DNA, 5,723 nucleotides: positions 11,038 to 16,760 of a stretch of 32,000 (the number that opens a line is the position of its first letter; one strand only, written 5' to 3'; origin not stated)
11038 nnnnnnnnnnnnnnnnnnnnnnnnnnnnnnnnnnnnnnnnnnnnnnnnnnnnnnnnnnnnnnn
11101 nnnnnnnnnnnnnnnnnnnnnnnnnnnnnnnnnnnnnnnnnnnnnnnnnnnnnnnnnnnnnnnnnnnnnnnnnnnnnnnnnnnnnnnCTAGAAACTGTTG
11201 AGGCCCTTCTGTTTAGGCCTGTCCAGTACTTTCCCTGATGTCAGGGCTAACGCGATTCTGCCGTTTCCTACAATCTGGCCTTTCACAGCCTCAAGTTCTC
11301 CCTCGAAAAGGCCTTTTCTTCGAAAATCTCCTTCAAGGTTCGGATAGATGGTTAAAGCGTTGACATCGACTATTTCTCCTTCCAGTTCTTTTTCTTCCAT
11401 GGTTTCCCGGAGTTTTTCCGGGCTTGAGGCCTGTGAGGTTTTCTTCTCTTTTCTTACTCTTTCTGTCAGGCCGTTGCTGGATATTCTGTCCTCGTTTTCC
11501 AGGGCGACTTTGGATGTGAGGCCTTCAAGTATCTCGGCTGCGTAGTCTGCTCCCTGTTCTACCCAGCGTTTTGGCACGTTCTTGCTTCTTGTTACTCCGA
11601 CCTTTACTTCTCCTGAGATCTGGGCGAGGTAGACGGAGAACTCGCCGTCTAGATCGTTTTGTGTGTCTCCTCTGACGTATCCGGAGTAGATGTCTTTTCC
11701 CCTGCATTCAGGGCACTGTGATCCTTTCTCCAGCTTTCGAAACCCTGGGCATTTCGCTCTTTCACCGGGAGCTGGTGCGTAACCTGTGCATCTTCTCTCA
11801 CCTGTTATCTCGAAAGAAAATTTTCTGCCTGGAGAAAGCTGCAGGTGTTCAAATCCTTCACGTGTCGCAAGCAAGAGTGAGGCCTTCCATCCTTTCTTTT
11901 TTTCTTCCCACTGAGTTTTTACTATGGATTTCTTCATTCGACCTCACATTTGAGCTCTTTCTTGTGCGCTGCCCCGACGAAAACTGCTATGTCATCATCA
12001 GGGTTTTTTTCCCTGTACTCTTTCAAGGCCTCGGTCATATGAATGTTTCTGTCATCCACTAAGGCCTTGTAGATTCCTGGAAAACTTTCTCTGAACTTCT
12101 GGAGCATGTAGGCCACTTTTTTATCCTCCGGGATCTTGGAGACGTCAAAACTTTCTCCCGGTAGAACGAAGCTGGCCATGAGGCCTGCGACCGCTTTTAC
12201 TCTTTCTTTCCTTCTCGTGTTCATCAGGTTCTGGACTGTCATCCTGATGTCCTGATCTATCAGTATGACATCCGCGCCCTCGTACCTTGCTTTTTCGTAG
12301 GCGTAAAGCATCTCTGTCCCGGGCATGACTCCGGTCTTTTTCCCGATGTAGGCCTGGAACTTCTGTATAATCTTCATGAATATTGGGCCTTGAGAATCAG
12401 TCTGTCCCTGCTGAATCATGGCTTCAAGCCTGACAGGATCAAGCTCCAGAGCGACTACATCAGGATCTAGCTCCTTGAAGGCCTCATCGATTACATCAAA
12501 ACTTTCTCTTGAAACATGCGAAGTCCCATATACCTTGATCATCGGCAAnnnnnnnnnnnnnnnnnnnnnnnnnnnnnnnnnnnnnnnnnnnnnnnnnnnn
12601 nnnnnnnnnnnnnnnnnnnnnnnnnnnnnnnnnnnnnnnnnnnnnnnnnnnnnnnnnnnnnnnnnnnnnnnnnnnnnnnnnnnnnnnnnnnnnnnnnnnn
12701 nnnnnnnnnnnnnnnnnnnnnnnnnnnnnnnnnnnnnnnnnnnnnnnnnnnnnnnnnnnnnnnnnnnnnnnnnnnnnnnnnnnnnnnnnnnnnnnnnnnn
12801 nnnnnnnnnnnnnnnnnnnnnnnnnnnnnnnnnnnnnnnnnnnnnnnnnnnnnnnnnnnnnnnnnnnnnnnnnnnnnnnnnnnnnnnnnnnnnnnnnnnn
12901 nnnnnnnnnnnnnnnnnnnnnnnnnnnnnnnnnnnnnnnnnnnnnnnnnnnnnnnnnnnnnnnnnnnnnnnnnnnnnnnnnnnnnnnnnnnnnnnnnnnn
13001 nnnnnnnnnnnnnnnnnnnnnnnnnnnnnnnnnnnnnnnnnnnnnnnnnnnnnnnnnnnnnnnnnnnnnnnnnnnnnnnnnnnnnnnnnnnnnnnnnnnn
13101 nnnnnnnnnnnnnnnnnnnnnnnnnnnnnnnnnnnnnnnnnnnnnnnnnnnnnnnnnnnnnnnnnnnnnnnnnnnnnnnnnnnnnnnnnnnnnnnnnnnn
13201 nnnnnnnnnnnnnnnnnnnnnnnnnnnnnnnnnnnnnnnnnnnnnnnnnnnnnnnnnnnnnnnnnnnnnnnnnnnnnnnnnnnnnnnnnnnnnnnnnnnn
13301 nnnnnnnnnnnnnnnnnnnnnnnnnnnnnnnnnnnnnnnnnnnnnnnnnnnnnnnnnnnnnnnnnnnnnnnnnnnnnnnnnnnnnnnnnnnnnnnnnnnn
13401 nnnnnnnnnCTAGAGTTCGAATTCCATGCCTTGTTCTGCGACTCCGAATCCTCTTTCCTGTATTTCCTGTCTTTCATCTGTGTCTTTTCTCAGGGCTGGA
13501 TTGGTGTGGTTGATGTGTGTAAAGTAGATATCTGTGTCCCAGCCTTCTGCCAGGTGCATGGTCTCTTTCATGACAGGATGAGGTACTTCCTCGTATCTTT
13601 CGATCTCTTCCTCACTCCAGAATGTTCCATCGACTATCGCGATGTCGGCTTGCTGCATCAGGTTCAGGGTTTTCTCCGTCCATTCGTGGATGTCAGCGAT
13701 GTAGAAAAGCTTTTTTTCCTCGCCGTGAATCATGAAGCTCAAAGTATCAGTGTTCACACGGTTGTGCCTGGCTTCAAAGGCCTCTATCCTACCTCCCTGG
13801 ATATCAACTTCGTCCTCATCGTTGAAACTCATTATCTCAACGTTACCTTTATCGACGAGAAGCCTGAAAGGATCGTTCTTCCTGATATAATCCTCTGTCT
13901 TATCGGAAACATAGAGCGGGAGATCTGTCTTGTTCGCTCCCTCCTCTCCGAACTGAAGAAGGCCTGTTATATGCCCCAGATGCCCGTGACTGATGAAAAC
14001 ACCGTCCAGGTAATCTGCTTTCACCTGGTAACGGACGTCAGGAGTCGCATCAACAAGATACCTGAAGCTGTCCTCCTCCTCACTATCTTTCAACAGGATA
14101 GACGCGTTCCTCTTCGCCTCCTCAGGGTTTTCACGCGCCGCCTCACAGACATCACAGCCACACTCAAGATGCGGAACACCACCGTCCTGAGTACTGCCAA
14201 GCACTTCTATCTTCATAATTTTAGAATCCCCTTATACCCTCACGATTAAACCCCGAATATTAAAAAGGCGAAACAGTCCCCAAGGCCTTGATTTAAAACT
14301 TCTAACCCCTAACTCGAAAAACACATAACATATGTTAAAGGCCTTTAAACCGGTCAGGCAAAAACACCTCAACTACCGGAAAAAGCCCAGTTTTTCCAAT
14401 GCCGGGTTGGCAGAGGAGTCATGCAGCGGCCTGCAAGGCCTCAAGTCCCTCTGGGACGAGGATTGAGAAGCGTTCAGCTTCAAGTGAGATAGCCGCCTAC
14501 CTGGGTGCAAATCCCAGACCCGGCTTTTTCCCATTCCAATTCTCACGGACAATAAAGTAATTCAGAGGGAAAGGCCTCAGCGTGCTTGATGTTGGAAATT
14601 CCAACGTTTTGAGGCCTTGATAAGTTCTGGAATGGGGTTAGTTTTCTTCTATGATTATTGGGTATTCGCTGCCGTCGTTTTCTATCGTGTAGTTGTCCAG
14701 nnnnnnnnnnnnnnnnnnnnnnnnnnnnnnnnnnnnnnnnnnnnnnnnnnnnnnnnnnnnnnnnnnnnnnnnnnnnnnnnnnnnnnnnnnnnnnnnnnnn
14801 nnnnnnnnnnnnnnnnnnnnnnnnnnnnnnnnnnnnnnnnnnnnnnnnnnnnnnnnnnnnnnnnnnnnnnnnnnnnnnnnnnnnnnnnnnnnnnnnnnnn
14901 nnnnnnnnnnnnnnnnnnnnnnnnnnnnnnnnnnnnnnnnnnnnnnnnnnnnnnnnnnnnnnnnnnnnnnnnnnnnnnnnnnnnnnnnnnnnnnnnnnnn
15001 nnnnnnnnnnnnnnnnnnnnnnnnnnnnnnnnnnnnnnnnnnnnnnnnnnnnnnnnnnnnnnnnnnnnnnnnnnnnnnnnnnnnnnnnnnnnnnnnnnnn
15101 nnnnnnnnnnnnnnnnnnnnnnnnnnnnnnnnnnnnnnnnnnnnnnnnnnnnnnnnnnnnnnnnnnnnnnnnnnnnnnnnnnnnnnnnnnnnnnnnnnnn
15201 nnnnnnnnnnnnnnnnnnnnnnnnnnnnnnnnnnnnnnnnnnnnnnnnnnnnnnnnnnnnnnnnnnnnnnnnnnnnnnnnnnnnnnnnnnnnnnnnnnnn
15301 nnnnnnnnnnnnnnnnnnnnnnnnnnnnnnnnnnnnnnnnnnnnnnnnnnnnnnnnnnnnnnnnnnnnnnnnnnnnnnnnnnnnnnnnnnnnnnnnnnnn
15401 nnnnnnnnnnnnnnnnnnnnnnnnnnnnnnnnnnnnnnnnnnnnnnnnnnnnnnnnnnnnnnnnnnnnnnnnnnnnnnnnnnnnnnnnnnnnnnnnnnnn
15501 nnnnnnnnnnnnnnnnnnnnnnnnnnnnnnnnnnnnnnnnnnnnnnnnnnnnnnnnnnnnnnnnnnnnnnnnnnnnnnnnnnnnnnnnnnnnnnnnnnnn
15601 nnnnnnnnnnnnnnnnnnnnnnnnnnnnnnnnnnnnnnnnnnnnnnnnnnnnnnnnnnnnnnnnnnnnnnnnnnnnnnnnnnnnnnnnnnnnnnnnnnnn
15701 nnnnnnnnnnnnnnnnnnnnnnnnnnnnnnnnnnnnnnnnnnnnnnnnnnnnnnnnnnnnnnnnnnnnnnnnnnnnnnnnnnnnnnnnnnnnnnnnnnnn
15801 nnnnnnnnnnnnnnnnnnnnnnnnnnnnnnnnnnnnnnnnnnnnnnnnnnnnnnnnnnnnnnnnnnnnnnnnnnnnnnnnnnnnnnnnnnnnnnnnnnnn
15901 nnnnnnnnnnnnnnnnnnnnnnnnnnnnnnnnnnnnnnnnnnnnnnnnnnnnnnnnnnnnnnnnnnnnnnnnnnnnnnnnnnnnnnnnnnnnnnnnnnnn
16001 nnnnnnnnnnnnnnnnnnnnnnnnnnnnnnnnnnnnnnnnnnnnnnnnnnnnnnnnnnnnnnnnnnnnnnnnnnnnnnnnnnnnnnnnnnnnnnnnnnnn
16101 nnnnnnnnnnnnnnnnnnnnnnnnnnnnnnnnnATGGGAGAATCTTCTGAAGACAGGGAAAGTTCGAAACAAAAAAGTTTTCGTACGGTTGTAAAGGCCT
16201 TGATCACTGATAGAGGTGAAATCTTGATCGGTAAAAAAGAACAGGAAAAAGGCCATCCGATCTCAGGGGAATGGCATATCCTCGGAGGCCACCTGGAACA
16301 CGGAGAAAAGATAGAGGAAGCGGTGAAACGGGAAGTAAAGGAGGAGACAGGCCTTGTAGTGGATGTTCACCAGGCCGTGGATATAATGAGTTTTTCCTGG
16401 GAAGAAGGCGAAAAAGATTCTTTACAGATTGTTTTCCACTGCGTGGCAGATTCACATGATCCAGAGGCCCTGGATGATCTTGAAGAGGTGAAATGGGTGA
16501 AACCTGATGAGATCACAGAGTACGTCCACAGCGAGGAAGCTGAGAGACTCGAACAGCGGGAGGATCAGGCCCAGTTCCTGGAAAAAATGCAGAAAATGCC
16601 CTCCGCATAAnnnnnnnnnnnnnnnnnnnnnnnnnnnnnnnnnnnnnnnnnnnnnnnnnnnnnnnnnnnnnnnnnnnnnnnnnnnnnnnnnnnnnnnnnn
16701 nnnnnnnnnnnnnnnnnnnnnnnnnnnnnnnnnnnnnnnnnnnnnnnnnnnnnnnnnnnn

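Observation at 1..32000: About 20-fold over-representation of the palindromic hexamer AGGCCT across genes, RNAs and spacers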

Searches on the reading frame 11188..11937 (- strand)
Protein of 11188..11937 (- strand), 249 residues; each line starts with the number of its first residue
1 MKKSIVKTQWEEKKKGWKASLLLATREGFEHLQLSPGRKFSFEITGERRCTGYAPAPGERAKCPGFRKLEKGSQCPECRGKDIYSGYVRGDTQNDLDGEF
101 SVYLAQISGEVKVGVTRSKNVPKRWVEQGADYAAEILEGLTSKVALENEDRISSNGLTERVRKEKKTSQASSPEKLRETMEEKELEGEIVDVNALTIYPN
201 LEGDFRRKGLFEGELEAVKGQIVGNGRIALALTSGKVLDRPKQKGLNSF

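Call 8: search_protein_families(library=pfam, proteins=[window:11188-11937:-])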
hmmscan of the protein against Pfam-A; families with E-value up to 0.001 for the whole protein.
window:11188-11937:- (249 aa): 1 family
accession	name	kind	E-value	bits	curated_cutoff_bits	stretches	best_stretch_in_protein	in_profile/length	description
PF10977.13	DUF2797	-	2e-15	57.7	25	1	37-187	1-154/227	Protein of unknown function (DUF2797)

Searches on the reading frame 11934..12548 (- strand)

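Call 9: search_protein_families(library=pfam, proteins=[window:11934-12548:-])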
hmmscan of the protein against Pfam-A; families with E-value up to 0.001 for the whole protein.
window:11934-12548:- (204 aa): 1 family
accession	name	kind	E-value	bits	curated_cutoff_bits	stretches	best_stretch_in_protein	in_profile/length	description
PF01963.22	TraB_PrgY_gumN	-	1e-15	58.8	26.8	1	6-195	14-243/263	TraB/PrgY/gumN family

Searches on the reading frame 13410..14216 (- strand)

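Call 9: search_protein_families(library=pfam, proteins=[window:13410-14216:-])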
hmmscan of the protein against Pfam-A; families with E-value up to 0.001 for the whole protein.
window:13410-14216:- (268 aa): 1 family
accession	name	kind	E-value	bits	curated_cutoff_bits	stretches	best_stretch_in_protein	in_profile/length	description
PF12706.13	Lactamase_B_2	-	2.7e-29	102.6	27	1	52-234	2-199/200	Beta-lactamase superfamily domain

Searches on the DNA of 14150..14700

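Call 67: search_rna_families(source=window, start=14150, end=14700, threshold=evalue, max_evalue=1, show_alignments=1)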
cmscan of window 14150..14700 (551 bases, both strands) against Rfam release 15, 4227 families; matches with E-value up to 1: 0.
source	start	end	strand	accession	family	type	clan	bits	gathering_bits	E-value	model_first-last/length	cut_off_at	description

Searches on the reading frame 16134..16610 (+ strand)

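Call 9: search_protein_families(library=pfam, proteins=[window:16134-16610:+])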
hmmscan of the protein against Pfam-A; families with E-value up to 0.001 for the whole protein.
window:16134-16610:+ (158 aa): 2 families
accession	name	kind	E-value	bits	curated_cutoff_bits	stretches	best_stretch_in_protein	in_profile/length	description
PF00293.34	NUDIX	-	2.9e-18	66.6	21.1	1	17-131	3-119/134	NUDIX domain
PF14815.12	NUDIX_4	-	0.00045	20.4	35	1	23-130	4-101/113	NUDIX domain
